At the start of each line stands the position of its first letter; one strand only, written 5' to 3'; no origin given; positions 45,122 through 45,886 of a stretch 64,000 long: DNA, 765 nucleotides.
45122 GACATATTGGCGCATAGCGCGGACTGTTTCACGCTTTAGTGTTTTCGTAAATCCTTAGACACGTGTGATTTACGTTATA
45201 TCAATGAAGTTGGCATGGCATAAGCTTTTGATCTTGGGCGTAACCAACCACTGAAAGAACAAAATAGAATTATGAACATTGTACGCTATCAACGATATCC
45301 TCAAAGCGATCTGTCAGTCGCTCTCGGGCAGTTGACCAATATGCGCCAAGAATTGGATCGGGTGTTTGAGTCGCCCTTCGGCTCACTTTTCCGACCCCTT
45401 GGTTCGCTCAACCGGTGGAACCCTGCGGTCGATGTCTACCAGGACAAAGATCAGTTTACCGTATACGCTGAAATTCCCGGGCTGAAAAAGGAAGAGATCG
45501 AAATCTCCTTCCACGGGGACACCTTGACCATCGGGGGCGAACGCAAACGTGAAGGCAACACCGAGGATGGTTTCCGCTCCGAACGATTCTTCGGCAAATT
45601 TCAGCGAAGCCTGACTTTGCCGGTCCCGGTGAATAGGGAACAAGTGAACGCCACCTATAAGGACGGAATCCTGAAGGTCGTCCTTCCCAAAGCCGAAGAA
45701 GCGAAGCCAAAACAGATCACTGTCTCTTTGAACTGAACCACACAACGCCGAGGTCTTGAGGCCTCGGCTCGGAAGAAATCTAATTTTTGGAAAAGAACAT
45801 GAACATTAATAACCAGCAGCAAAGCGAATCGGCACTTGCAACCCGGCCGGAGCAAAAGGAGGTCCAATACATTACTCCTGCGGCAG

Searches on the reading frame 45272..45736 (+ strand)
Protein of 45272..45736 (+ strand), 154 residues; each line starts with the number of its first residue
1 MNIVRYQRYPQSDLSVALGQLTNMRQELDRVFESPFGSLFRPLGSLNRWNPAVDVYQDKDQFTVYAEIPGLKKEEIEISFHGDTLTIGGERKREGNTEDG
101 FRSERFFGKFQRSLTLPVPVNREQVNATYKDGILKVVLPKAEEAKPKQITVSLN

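Call 36: search_protein_families(library=pfam, proteins=[window:45272-45736:+], max_evalue=0.1)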
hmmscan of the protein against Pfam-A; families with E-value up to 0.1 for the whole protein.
window:45272-45736:+ (154 aa): 3 families
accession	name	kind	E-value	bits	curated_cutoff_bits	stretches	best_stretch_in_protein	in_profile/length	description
PF00011.27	HSP20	-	1.9e-24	86.1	20.8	1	55-151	2-101/102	Hsp20/alpha crystallin family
PF17886.7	ArsA_HSP20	-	5.3e-08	32.8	22.5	1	60-137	2-62/63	HSP20-like domain found in ArsA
PF04969.22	CS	-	0.0014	20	21.3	1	54-140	4-78/78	CS domain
